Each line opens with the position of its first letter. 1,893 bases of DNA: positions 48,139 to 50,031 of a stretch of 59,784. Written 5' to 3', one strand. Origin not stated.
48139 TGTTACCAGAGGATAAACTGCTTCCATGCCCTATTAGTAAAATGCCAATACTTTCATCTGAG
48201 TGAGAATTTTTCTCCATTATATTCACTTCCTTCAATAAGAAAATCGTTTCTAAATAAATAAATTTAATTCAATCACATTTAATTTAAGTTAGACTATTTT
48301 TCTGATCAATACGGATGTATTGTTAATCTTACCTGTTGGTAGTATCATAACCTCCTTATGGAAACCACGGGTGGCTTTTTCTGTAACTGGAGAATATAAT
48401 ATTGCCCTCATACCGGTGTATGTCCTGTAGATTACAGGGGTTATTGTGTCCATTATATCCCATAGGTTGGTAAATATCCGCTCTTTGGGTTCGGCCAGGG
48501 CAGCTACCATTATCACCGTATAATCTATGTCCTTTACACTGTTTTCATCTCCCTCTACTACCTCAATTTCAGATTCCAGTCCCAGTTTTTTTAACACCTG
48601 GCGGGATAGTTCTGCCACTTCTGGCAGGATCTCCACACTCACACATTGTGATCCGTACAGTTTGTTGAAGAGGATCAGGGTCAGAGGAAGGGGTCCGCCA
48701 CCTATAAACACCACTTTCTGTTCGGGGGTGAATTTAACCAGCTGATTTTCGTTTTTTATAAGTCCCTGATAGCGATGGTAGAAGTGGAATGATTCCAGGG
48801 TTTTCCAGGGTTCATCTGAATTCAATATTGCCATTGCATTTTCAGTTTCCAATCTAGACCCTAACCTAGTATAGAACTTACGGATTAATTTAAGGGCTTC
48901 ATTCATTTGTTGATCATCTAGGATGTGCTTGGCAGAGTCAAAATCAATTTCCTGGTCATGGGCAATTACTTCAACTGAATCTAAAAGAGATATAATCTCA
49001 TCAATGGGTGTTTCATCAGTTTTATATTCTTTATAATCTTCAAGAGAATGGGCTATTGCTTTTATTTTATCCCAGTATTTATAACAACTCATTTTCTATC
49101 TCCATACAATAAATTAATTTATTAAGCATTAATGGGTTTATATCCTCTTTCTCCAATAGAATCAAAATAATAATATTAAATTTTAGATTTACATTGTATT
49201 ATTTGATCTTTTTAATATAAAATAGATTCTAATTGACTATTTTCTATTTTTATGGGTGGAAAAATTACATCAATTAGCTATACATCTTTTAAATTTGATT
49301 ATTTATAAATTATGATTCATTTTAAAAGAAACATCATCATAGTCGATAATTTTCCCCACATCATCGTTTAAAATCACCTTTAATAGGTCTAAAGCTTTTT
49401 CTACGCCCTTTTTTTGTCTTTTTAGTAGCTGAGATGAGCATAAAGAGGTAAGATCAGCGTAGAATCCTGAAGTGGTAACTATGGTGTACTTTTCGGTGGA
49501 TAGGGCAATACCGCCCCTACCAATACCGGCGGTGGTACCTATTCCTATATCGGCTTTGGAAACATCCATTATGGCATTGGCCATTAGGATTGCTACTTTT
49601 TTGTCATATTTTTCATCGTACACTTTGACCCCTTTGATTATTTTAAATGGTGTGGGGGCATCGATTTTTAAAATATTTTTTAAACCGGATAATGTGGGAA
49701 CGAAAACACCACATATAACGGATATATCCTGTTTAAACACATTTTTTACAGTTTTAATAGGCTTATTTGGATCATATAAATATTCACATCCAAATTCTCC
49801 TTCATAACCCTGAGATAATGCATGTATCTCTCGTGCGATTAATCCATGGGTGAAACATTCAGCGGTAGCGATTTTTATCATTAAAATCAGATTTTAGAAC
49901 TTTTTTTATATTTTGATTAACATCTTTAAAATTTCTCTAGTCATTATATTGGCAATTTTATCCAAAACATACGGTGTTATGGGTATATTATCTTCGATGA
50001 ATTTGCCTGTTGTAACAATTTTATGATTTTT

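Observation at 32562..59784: Nickel-economy supercluster: Ni uptake, NikR, F430 nickelochelatase, a nicotianamine synthase and the complete Ni-free [Fe]-hydrogenase system in one 27-kb stretch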

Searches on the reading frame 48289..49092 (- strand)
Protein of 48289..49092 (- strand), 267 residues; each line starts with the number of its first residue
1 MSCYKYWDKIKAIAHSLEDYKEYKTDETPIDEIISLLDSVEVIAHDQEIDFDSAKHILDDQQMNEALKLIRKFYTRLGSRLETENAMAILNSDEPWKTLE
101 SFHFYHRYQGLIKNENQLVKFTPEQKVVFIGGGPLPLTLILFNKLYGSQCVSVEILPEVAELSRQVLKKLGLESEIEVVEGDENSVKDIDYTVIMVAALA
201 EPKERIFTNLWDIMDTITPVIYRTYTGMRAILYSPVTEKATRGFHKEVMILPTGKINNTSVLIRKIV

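Call 5: search_protein_families(library=pfam, proteins=[window:48289-49092:-], max_evalue=0.01)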
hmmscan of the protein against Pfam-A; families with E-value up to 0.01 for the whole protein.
window:48289-49092:- (267 aa): 2 families
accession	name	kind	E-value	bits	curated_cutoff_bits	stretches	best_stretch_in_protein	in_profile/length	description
PF03059.22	NAS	-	8.9e-26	91.3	27.1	1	48-266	47-272/276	Nicotianamine synthase protein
PF01135.25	PCMT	-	0.00039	20.7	20.3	1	117-200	67-152/210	Protein-L-isoaspartate(D-aspartate) O-methyltransferase (PCMT)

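Call 12: search_protein_families(library=ncbifam, proteins=[window:48289-49092:-], max_evalue=0.001)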
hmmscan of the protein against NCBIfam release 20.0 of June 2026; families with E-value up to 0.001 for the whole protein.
window:48289-49092:- (267 aa): 1 family
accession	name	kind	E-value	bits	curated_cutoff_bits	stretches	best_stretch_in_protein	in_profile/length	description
NF033601.2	Sta_opine_CntL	equivalog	7.7e-13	48.4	350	1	19-241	17-234/255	staphylopine biosynthesis enzyme CntL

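Call 13: find_homologous_proteins(query=window:48289-49092:-, max_evalue=0.001)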
Query window:48289-49092:- (267 aa): 557 proteins with E <= 0.001 among 1588 candidates; the best 120 are listed.
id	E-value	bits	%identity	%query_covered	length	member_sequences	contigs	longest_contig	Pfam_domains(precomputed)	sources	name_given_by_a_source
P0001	1.9e-154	530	89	100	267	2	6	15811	PF03059.23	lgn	-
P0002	4.3e-153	526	87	100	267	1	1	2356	PF03059.23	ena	-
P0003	8.7e-152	522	87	100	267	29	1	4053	PF03059.23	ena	-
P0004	7.7e-151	519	87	100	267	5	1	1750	PF03059.23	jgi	-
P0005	1.8e-150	517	86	100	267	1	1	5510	PF03059.23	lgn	-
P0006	1.4e-149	514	85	100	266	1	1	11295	PF03059.23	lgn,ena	-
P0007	3.0e-149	513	87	100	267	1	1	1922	PF03059.23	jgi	jgi:precorrin-6B methylase 2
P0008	7.3e-149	512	86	100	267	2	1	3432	PF03059.23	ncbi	-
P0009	1.3e-148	511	85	100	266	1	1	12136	PF03059.23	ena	-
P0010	1.4e-148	511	85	100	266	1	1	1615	PF03059.23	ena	-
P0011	2.0e-148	511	85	100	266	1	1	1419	PF03059.23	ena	-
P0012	9.8e-148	508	85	100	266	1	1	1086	PF03059.23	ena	-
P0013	1.0e-147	508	83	100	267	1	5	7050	PF03059.23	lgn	-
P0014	2.7e-147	507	82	100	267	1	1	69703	PF03059.23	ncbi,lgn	-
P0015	2.7e-147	507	84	100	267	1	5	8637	PF03059.23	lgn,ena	-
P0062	1.5e-128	446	72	100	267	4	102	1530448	PF03059.23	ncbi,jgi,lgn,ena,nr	ncbi:MAG: nicotianamine synthase family protein [Euryarchaeota archaeon]|jgi:protein-L-isoaspartate 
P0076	7.1e-118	411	67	100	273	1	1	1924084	PF03059.23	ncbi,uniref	ncbi:nicotianamine synthase family protein [Methanobrevibacter sp. DSM 116169]|uniref:nicotianamine 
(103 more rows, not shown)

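Call 15: find_related_loci(query=A1, collection=genome_contigs, flank=10000)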
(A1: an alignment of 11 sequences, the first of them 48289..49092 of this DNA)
Query A1 (267 aa) in genome_contigs; peptide patterns used: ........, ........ (x = any residue, [..] = any of these).
128 stretches matched a pattern; 119 encode a relative of the query (tblastn E <= 1e-3); the best 80 are kept; 80 distinct loci.
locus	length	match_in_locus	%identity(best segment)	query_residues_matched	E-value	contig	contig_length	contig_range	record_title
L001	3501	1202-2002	87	1-267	5e-166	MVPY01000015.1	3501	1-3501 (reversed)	MAG: Methanobacterium sp. PtaB.Bin024 A4E25_contig000015, whole genome shotgun sequence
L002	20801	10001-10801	86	1-267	2e-158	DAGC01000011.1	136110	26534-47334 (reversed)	MAG TPA_asm: Methanobacterium sp. UBA375 UBA375_contig_103, whole genome shotgun sequence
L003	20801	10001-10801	84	1-267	3e-155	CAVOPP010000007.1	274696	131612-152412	MAG: uncultured Methanobacteriaceae archaeon isolate MFD00032.bin.1.135 genome assembly, contig: contig_49440, whole gen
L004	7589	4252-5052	82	1-267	3e-153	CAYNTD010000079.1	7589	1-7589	MAG TPA_asm: uncultured Methanobacterium sp. isolate binchicken_co190_441 genome assembly, contig: NODE_15180_length_758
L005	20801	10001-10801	81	1-267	8e-151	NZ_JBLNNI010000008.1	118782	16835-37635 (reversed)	Methanobacterium sp. MZD130B scaffold8, whole genome shotgun sequence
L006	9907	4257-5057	79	1-267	4e-148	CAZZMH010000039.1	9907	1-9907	MAG TPA_asm: uncultured Methanobacterium sp. isolate binchicken_co190_35 genome assembly, contig: NODE_10974_length_9907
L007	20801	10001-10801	76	1-267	3e-142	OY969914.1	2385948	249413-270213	MAG: uncultured Methanobacteriaceae archaeon isolate MFD02416.bin.1.248 genome assembly, chromosome: 1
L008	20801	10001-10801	75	1-267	4e-141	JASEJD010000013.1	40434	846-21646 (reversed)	MAG: Methanobacteriaceae archaeon isolate Yes71-23 NODE_259_length_40434_cov_69.895961, whole genome shotgun sequence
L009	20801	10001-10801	75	1-267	2e-140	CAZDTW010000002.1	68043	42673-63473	MAG TPA_asm: uncultured Methanobacterium sp. isolate binchicken_co22_99 genome assembly, contig: NODE_448_length_68043_c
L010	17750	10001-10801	72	1-267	8e-139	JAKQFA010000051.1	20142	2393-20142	MAG: Methanobacteriota archaeon isolate USDE_maxbin.135 k141_1117210, whole genome shotgun sequence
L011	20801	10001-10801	76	1-267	6e-139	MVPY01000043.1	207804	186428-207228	MAG: Methanobacterium sp. PtaB.Bin024 A4E25_contig000043, whole genome shotgun sequence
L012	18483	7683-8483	74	1-267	3e-137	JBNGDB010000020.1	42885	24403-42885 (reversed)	MAG: Methanomicrobiales archaeon isolate E05-015 bin9.fa-20, whole genome shotgun sequence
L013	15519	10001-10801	73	1-267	2e-136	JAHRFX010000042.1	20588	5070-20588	MAG: Methanobacterium sp. isolate J_0 k141_83075, whole genome shotgun sequence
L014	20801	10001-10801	74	1-267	2e-136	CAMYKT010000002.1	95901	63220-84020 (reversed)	MAG: uncultured Methanobacteriaceae archaeon isolate FCS_M_Methanobacteriota_01 genome assembly, contig: NODE_42_length_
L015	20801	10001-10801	73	1-267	1e-135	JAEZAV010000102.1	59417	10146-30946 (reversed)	MAG: Methanobacteriota archaeon isolate OH_CBrB_167 k127_1689945, whole genome shotgun sequence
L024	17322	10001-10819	66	1-267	2e-123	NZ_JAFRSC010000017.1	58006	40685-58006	MAG: Methanobrevibacter sp. isolate RGIG2750 Goat_Omasum-5__c440, whole genome shotgun sequence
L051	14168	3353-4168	63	1-267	9e-118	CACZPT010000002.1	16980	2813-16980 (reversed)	uncultured Methanobrevibacter sp. isolate RUG12835 genome assembly, contig: RUG12835_asm_2, whole genome shotgun sequenc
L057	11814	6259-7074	62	1-266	2e-116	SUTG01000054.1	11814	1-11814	MAG: Methanobrevibacter olleyae isolate SIG14 NODE_1373_length_11814_cov_1.760418, whole genome shotgun sequence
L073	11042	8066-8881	63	1-266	9e-113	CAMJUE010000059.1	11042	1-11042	MAG: uncultured Methanobrevibacter sp. isolate SRR12081294_bin.36_metaWRAP_v1.3_MAG genome assembly, contig: ERZ12289768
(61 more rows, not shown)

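Call 32: search_solved_structures(query=window:48289-49092:-, max_evalue=0.001, show_alignments=1)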
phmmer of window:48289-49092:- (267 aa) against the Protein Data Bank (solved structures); distinct sequences matched with E-value up to 0.001: 7.
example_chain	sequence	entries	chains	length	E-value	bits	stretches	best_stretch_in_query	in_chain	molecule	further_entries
3fpe_A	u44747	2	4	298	3.6e-90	305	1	1-265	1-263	Putative uncharacterized protein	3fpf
3fpg_A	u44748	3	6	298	9.4e-90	303.6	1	1-265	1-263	Putative uncharacterized protein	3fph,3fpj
3o31_A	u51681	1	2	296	4.4e-89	301.4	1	2-265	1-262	ThermoNicotianamine Synthase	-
7c7m_A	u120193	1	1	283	1.4e-09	40.9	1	104-240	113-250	Staphylopine biosynthesis enzyme CntL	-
7c9m_A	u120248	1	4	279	1.5e-09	40.9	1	103-240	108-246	D-histidine 2-aminobutanoyltransferase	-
8zx0_A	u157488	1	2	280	1.5e-09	40.9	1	103-240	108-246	D-histidine 2-aminobutanoyltransferase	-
7c9k_A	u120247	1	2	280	2.1e-09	40.4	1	104-240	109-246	D-histidine 2-aminobutanoyltransferase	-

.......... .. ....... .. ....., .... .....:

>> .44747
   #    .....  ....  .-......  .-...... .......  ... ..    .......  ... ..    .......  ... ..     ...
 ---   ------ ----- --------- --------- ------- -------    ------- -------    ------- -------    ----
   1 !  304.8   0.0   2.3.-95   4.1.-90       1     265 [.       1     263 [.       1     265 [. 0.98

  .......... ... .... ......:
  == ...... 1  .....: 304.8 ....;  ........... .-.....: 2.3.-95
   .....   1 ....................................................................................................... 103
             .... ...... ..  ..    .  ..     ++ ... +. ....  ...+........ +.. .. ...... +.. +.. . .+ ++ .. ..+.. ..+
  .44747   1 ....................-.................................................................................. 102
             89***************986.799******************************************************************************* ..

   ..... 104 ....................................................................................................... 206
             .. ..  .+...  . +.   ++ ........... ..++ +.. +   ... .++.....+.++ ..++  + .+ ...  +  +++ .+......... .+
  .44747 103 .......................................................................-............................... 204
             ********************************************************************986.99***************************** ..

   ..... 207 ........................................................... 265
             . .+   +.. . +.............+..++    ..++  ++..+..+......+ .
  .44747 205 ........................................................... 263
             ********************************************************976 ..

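Call 52: search_protein_families(library=pfam, proteins=[L013:4725-7688:+, L024:15288-16784:-, L057:7525-9606:+, L073:5043-5759:+, L051:4168-5106:-, L002:255-968:+], max_evalue=0.001)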
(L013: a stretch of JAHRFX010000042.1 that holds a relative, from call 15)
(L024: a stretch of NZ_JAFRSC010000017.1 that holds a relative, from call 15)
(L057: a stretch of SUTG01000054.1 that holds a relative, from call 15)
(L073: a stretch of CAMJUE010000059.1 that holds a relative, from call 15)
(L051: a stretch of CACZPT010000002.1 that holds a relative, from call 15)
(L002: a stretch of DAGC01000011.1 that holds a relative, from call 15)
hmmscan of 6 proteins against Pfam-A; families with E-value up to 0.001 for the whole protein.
L013:4725-7688:+ (987 aa): 1 family
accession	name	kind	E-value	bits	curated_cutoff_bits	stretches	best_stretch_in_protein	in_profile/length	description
PF02663.19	FmdE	-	5.5e-17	62.5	22.9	2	292-358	1-57/133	FmdE, Molybdenum formylmethanofuran dehydrogenase operon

L024:15288-16784:- (498 aa): 1 family
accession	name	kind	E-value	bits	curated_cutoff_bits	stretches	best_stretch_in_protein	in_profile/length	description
PF10113.14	Fibrillarin_2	-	3.4e-244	811.5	25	1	1-496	1-500/501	FeGP cofactor biosynthesis protein, fibrillarin family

L057:7525-9606:+ (693 aa): 3 families
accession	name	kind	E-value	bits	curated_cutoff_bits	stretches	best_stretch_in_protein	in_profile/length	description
PF00122.25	E1-E2_ATPase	-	1.8e-50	171.4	28.1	1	131-301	2-180/181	E1-E2 ATPase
PF00702.32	Hydrolase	-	9.9e-33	114.6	26.4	1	319-535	2-191/191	haloacid dehalogenase-like hydrolase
PF08282.18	Hydrolase_3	-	2.5e-06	27.8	20.9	1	507-553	195-240/255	haloacid dehalogenase-like hydrolase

L073:5043-5759:+ (238 aa): 6 families
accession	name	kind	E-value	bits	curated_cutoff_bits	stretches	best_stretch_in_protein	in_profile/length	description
PF13484.11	Fer4_16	-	3.3e-12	47.4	30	1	166-230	1-65/66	4Fe-4S double cluster binding domain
PF12838.12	Fer4_7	-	1.1e-05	26.2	27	1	166-230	1-50/52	4Fe-4S dicluster domain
PF00037.32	Fer4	-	1.2e-05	25.4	21.1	1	164-183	5-24/24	4Fe-4S binding domain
PF12837.12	Fer4_6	-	1.5e-05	25.2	25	0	164-182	6-24/24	4Fe-4S binding domain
PF25160.1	LdpA_Fe-S-bd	-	0.00015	21.9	27.6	0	161-186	22-47/49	LdpA Fe-S cluster-binding domain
PF13187.11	Fer4_9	-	0.00083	19.8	27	0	165-182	35-52/52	4Fe-4S dicluster domain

L051:4168-5106:- (312 aa): 5 families
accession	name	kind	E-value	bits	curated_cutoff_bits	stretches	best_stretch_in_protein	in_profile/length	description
PF06325.19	PrmA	-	2.6e-07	30.9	22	1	196-286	146-231/296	Ribosomal protein L11 methyltransferase (PrmA)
PF13649.12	Methyltransf_25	-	1.3e-05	26.2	27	1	220-287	2-70/97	Methyltransferase domain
PF03602.21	Cons_hypoth95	-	1.4e-05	25.3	24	1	194-276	21-103/182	Conserved hypothetical protein 95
PF05175.20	MTS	-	0.0002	21.5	23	1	210-286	28-103/170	Methyltransferase small domain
PF12847.13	Methyltransf_18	-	0.00044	20.7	27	1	216-308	15-109/151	Methyltransferase domain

L002:255-968:+ (237 aa): 1 family
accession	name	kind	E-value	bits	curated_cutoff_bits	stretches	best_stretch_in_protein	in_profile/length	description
PF09930.14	DUF2162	-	9.3e-66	221.9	34.4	1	8-230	1-223/223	Predicted transporter (DUF2162)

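Call 54: find_encoding_contigs(protein=P0076, flank=10000, max_places=1)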
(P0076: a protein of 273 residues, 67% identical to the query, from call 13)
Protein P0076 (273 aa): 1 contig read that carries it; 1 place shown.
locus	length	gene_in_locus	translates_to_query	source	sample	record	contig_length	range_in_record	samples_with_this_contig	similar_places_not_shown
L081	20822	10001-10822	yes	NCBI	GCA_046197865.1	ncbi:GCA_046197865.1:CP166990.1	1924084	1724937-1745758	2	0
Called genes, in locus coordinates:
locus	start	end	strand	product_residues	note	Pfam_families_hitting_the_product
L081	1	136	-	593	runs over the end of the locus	PF04068:Fer4_RLI, PF00037:Fer4 (weak), PF03193:RsgA_GTPase (faint), PF00005:ABC_tran, PF02463:SMC_N (faint), PF13304:AAA_21 (faint), PF00005:ABC_tran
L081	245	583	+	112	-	PF01981:PTH2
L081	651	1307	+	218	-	PF00696:AA_kinase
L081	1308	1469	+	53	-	PF07754:Ribosomal_aS21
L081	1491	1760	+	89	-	PF00736:EF1_GNE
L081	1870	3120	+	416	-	PF01970:TctA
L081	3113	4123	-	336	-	-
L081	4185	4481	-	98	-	PF03992:ABM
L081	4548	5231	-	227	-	PF03807:F420_oxidored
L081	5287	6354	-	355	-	PF08240:ADH_N, PF00107:ADH_zinc_N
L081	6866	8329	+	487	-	PF00437:T2SSE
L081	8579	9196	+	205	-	PF00482:T2SSF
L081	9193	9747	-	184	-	PF00583:Acetyltransf_1, PF13673:Acetyltransf_10, PF13508:Acetyltransf_7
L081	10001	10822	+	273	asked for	PF03059:NAS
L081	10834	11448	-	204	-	PF00005:ABC_tran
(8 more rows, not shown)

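Call 55: find_encoding_contigs(protein=P0062, flank=10000, max_places=1)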
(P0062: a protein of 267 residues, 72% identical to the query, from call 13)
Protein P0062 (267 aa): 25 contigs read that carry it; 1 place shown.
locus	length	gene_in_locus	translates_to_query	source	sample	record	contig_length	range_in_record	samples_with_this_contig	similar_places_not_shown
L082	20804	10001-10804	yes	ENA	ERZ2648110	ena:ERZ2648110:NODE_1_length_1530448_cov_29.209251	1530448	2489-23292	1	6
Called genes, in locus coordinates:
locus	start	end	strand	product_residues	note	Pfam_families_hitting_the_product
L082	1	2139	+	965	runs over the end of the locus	PF14417:MEDS, PF08448:PAS_4, PF08447:PAS_3, PF00989:PAS, PF08448:PAS_4, PF13426:PAS_9, PF00989:PAS, PF08448:PAS_4, +8 more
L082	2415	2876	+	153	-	PF26045:OB_2TM_halo (weak)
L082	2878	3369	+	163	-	PF04307:YdjM (weak)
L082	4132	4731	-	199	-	PF13489:Methyltransf_23, PF01209:Ubie_methyltran (weak), PF13847:Methyltransf_31, PF08241:Methyltransf_11, PF08242:Methyltransf_12, PF13649:Methyltransf_25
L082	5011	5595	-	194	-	PF02663:FmdE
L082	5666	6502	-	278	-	PF01209:Ubie_methyltran (faint), PF13489:Methyltransf_23 (weak), PF00398:RrnaAD, PF02527:GidB (weak), PF08241:Methyltransf_11, PF08242:Methyltransf_12, PF13649:Methyltransf_25, PF13847:Methyltransf_31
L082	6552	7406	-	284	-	PF13938:DUF4213, PF04016:DUF364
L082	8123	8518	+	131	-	-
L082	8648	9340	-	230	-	PF08241:Methyltransf_11 (faint)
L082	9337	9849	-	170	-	PF13420:Acetyltransf_4 (weak), PF13673:Acetyltransf_10, PF00583:Acetyltransf_1, PF13508:Acetyltransf_7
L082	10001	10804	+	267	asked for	PF03059:NAS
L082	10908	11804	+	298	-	PF04055:Radical_SAM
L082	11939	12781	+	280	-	PF02463:SMC_N (weak), PF00005:ABC_tran, PF13304:AAA_21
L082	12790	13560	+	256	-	PF03059:NAS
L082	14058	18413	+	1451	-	PF11824:DUF3344, PF07705:CARDB, PF11824:DUF3344, PF00801:PKD, PF18911:PKD_4, PF07705:CARDB, PF11824:DUF3344, PF18911:PKD_4, +2 more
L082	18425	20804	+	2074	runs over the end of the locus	PF11824:DUF3344, PF07705:CARDB, PF02514:CobN-Mg_chel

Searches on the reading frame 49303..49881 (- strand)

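Call 5: search_protein_families(library=pfam, proteins=[window:49303-49881:-], max_evalue=0.01)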
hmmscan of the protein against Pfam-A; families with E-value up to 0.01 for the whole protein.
window:49303-49881:- (192 aa): 2 families
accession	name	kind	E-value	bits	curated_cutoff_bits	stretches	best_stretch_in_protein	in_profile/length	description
PF06787.16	HcgF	-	1.2e-59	201.2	25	1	1-171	1-163/163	FeGP cofactor biosynthesis protein HcgF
PF02464.23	CinA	-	0.00052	20.1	23.5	0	92-123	73-104/155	Competence-damaged protein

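Call 12: search_protein_families(library=ncbifam, proteins=[window:49303-49881:-], max_evalue=0.001)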
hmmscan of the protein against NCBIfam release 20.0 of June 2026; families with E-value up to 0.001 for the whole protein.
window:49303-49881:- (192 aa): 1 family
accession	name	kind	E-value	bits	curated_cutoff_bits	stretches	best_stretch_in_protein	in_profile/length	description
NF002122.0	PRK00962.1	equivalog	1.3e-58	197.5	183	1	1-175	1-166/169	hypothetical protein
